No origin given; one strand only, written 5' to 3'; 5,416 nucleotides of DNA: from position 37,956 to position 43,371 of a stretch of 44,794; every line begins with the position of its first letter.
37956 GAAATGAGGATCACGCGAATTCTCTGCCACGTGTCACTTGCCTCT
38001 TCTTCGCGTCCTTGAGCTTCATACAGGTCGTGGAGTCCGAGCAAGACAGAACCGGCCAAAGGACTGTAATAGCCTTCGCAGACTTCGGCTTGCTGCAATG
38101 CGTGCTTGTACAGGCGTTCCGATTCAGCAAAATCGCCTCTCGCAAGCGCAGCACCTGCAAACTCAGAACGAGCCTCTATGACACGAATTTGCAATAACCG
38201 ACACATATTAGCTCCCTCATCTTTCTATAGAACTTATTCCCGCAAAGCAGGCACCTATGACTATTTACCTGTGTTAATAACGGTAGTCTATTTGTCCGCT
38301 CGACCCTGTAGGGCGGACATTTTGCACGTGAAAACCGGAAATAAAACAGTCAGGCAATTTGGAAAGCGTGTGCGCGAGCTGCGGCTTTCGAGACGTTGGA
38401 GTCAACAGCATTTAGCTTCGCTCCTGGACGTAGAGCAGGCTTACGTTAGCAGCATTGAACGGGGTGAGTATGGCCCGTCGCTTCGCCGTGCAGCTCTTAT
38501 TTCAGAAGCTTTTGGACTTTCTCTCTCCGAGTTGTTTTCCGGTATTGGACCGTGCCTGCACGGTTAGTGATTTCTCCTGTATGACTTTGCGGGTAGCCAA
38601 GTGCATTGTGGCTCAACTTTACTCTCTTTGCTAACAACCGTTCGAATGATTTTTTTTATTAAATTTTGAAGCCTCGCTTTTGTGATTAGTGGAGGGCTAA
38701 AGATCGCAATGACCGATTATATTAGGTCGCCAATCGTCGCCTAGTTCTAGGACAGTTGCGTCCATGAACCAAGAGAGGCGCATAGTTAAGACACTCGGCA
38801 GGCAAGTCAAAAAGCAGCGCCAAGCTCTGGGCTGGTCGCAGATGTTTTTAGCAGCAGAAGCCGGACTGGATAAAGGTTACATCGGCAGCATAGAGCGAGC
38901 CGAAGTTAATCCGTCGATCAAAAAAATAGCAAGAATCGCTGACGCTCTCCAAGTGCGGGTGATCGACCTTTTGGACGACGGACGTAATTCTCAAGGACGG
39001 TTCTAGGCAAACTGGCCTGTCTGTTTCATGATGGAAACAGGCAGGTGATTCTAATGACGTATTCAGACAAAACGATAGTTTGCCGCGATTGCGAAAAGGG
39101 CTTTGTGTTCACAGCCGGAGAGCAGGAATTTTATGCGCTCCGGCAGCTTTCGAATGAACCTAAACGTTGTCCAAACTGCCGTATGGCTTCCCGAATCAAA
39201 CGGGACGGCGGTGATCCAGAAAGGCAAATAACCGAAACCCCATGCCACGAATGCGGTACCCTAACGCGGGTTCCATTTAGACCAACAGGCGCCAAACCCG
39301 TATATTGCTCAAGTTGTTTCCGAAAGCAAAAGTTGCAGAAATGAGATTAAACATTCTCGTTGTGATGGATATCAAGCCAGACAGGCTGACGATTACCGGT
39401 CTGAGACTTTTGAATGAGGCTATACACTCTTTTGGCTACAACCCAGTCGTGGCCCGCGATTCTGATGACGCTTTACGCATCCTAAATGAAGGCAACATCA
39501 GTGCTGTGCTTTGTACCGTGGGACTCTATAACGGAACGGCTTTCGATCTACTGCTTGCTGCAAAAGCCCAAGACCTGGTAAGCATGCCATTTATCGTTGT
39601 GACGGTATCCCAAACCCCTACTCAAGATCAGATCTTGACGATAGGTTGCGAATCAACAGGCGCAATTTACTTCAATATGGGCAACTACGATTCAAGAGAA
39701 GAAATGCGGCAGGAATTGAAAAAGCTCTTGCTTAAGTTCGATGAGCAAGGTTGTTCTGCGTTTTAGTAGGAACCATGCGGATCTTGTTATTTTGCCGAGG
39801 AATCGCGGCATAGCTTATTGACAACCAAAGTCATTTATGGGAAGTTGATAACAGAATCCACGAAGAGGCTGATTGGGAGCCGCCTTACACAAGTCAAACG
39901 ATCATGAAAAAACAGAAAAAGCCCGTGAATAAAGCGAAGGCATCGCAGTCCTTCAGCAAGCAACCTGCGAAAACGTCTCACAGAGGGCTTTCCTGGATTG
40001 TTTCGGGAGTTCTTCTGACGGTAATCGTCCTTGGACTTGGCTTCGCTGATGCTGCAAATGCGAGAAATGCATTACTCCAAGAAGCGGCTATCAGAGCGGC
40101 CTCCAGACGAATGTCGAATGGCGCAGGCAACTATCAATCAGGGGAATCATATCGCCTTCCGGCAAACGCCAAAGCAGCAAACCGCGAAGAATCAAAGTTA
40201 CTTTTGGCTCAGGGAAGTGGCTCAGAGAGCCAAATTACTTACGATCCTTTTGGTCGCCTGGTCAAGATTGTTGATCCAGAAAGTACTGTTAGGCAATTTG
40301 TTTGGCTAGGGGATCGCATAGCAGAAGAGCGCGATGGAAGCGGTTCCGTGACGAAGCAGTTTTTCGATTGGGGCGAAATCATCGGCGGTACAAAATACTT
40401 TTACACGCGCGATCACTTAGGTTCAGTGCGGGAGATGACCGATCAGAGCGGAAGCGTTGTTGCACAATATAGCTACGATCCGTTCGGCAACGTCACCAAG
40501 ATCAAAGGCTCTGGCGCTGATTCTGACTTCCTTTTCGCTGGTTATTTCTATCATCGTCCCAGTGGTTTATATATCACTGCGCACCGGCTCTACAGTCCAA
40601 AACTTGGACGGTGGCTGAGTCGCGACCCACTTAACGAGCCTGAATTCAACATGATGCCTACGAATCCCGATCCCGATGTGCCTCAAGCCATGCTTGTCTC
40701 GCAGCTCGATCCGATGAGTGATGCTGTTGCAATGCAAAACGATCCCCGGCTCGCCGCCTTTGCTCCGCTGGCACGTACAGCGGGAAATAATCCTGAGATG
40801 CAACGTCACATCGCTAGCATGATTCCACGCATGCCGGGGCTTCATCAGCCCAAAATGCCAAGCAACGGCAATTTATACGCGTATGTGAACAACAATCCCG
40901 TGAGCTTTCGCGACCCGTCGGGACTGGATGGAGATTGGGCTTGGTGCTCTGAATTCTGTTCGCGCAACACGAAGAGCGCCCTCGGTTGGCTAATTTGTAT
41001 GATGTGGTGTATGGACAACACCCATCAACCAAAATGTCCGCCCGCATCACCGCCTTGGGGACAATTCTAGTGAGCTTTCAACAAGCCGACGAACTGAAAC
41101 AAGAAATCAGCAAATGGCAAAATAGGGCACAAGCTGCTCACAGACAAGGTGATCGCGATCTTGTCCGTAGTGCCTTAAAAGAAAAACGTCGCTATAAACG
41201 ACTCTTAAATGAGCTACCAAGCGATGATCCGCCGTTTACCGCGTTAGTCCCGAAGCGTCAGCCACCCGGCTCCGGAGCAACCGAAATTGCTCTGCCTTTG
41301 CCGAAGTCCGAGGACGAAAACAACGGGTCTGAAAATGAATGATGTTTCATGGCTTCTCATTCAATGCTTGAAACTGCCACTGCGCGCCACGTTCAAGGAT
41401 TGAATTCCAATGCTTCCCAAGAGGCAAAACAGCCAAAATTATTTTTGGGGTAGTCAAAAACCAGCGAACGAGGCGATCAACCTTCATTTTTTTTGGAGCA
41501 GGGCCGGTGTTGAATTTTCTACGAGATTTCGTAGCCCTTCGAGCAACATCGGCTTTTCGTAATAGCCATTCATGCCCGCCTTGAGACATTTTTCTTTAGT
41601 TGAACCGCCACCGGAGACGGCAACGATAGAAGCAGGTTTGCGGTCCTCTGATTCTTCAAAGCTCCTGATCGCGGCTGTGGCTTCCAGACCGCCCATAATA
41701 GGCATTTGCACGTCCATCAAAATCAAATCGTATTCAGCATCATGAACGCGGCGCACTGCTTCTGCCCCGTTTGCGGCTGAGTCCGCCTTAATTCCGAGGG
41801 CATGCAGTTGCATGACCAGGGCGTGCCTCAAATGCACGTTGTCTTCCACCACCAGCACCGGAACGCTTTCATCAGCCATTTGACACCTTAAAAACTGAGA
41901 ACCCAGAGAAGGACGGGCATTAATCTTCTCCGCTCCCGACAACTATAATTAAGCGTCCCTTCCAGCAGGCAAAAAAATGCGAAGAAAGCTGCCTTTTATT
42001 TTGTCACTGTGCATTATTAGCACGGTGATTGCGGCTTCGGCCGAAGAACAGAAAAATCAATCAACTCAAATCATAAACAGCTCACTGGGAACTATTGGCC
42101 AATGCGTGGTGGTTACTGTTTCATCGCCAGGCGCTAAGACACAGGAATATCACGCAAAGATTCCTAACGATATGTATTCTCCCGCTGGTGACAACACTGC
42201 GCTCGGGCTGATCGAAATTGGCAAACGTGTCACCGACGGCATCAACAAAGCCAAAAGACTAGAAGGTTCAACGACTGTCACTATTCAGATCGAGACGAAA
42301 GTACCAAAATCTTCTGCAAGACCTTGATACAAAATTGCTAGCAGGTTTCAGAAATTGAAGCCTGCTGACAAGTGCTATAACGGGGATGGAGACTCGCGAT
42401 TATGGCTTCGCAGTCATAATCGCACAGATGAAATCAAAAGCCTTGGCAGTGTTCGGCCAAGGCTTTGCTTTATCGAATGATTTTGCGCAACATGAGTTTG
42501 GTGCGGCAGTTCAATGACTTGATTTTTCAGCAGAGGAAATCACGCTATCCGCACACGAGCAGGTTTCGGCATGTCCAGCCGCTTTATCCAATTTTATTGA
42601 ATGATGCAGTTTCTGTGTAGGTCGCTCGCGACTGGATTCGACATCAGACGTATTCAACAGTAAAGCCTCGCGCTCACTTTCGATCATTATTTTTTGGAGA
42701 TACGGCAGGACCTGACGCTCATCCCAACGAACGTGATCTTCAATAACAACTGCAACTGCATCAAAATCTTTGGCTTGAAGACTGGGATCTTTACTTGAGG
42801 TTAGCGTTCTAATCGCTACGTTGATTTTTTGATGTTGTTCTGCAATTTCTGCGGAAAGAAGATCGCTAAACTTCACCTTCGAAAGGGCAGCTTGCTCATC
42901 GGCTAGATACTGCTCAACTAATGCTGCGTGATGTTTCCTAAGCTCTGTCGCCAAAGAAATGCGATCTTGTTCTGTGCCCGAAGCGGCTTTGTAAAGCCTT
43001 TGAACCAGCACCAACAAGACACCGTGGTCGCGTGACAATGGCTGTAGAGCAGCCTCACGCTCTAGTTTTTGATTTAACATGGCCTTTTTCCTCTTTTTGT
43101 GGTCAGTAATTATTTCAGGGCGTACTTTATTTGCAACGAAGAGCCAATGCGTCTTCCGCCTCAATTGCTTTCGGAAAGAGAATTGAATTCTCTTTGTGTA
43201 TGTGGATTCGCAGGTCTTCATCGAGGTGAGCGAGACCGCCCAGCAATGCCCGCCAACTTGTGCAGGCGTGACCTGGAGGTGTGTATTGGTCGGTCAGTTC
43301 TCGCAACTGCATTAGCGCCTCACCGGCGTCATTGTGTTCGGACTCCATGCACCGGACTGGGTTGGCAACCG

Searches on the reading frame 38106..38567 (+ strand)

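Call 87: search_protein_families(library=pfam, proteins=[window:38106-38567:+], max_evalue=0.05)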
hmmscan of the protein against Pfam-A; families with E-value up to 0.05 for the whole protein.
window:38106-38567:+ (153 aa): 6 families
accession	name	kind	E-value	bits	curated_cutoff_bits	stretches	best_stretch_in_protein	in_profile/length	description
PF01381.28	HTH_3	-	2e-12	47.4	23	1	89-143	1-55/55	Helix-turn-helix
PF13560.12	HTH_31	-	7.8e-10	39.4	27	1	84-142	1-60/64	Helix-turn-helix domain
PF12844.13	HTH_19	-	1.4e-07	31.7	30.2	1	86-148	1-63/64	Helix-turn-helix domain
PF13744.12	HTH_37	-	0.0021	18.3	27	1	85-121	19-55/80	Helix-turn-helix domain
PF13413.12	HTH_25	-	0.0029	17.8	24.6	1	90-122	3-35/62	Helix-turn-helix domain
PF13443.12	HTH_26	-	0.0038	17.9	22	1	89-145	2-59/63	Cro/C1-type HTH DNA-binding domain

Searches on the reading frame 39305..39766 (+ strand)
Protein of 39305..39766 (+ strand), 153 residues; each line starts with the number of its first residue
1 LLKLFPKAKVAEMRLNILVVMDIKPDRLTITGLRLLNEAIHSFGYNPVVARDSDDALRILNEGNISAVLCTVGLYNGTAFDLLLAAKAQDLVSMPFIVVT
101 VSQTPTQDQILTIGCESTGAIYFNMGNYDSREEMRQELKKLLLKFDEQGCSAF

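Call 87: search_protein_families(library=pfam, proteins=[window:39305-39766:+], max_evalue=0.05)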
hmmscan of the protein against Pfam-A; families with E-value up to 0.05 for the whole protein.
window:39305-39766:+ (153 aa): 1 family
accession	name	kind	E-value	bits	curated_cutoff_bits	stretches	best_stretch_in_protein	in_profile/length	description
PF00072.30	Response_reg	-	0.011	16.4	30.2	1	33-111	11-89/111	Response regulator receiver domain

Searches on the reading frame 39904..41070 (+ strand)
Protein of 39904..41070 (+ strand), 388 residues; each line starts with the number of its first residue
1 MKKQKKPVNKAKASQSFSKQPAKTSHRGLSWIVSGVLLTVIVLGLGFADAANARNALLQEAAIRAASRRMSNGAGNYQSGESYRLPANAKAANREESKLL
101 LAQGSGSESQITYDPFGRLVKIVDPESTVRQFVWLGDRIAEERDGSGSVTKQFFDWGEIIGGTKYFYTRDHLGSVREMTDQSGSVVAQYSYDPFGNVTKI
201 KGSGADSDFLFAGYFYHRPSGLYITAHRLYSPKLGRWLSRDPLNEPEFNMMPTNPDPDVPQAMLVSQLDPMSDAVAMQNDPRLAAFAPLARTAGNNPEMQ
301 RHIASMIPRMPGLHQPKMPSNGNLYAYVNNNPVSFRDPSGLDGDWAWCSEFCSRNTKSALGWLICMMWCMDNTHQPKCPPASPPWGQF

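Call 9: search_protein_families(library=pfam, proteins=[window:39904-41070:+], max_evalue=0.001)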
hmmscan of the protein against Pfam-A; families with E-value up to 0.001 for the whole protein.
window:39904-41070:+ (388 aa): 2 families
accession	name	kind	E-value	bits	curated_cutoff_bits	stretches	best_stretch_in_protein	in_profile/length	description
PF05593.20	RHS_repeat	-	3e-10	40.7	22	1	170-201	2-32/38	RHS Repeat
PF03527.20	RHS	-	6.7e-06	26.3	27.9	1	165-199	2-36/38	RHS protein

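Call 87: search_protein_families(library=pfam, proteins=[window:39904-41070:+], max_evalue=0.05)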
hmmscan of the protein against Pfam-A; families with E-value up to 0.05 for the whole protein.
window:39904-41070:+ (388 aa): 2 families
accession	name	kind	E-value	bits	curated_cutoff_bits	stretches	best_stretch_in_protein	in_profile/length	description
PF05593.20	RHS_repeat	-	3e-10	40.7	22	2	170-201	2-32/38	RHS Repeat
PF03527.20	RHS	-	6.7e-06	26.3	27.9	1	165-199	2-36/38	RHS protein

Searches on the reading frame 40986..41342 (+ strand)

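Call 87: search_protein_families(library=pfam, proteins=[window:40986-41342:+], max_evalue=0.05)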
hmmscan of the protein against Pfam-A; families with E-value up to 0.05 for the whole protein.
window:40986-41342:+ (118 aa): 3 families
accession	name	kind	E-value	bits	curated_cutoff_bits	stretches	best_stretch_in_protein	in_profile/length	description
PF04012.17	PspA_IM30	-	3.5e-05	23.9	33.9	1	32-76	58-102/220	PspA/IM30 family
PF03357.26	Snf7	-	0.00048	20.3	27.3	1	32-77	15-60/171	Snf7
PF00667.26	FAD_binding_1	-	0.0059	16.7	32.3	1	26-88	117-173/222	FAD binding domain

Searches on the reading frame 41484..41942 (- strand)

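Call 87: search_protein_families(library=pfam, proteins=[window:41484-41942:-], max_evalue=0.05)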
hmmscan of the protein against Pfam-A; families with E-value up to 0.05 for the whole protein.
window:41484-41942:- (152 aa): 1 family
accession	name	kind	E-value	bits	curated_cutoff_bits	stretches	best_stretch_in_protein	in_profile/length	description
PF00072.30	Response_reg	-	1.4e-20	73.9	30.2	1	29-141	1-110/111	Response regulator receiver domain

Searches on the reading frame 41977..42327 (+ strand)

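Call 87: search_protein_families(library=pfam, proteins=[window:41977-42327:+], max_evalue=0.05)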
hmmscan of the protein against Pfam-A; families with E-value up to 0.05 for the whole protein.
window:41977-42327:+ (116 aa): 1 family
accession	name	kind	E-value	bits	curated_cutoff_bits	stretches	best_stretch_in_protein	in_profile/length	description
PF16341.10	DUF4971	-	0.0071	16.6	31.3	1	1-64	1-62/141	Domain of unknown function (DUF4971)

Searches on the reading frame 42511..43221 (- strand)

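Call 9: search_protein_families(library=pfam, proteins=[window:42511-43221:-], max_evalue=0.001)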
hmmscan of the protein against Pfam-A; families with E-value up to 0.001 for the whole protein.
window:42511-43221:- (236 aa): 0 families

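Call 87: search_protein_families(library=pfam, proteins=[window:42511-43221:-], max_evalue=0.05)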
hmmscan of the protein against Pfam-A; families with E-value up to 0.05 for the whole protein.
window:42511-43221:- (236 aa): 2 families
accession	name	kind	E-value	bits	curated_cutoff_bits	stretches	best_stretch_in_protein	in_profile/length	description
PF01814.28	Hemerythrin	-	0.0071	17.3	25.3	1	62-175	6-127/127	Hemerythrin HHE cation binding domain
PF08878.16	HamA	-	0.011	16.1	25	0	117-163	50-96/230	HamA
